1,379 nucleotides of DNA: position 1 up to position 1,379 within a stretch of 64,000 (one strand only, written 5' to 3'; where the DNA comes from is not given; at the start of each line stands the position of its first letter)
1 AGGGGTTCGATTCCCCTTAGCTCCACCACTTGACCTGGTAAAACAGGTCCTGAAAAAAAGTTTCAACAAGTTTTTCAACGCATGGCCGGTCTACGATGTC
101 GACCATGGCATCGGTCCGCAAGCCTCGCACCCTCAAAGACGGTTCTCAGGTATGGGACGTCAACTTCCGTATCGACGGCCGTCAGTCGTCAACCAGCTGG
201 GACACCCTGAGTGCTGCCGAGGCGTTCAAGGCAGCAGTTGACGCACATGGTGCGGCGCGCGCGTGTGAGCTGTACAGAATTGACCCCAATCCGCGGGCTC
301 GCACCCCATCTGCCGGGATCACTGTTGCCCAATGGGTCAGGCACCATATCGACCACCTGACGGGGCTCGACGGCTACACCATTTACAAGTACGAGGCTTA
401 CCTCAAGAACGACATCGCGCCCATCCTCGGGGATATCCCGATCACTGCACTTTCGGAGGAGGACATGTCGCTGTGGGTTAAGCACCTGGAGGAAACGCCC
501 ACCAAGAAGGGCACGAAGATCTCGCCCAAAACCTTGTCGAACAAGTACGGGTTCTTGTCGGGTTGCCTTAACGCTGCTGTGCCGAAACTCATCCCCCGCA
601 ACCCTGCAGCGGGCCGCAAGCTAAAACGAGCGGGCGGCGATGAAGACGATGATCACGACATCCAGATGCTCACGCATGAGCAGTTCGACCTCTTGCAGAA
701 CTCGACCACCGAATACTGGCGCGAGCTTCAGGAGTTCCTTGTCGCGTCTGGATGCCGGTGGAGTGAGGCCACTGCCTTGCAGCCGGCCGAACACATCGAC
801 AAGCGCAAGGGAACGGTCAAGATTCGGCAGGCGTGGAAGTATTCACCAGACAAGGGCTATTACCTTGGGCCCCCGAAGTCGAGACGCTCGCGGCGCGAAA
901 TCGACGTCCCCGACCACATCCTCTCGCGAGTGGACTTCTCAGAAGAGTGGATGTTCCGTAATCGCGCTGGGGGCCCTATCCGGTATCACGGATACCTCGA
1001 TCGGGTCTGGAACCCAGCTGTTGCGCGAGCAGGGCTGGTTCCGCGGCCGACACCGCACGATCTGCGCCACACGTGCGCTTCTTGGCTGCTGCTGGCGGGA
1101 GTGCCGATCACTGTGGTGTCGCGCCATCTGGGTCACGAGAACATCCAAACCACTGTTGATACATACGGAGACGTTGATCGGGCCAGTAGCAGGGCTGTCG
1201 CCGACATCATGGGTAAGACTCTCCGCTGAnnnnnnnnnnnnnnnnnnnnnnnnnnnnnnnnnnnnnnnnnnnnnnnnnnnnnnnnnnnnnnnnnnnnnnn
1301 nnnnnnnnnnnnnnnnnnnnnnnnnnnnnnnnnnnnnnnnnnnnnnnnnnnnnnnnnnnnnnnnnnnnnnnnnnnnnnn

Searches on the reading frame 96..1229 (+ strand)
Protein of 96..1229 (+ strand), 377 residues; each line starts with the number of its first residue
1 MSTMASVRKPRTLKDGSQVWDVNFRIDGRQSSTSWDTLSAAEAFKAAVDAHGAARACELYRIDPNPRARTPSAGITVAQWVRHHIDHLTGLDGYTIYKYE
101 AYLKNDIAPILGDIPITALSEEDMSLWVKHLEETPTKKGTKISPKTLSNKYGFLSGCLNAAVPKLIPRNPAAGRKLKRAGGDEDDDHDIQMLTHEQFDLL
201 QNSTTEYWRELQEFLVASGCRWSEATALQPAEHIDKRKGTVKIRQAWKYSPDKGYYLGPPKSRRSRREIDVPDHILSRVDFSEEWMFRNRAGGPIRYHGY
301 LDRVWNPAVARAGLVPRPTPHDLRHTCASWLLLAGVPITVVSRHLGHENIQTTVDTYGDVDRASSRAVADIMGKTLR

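Call 55: search_protein_families(library=pfam, proteins=[window:96-1229:+], max_evalue=0.001)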
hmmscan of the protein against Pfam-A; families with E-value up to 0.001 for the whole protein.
window:96-1229:+ (377 aa): 2 families
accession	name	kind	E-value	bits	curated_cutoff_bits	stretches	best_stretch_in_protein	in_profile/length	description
PF00589.27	Phage_integrase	-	4.7e-21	75.7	27.1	1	193-361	4-169/172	Phage integrase family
PF14659.12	Phage_int_SAM_3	-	0.00019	22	22.6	1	94-131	20-57/58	Phage integrase, N-terminal SAM-like domain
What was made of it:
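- Checked: A tyrosine integrase is present at 96-1229 (Phage_integrase, E=4.7e-21, call 55).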
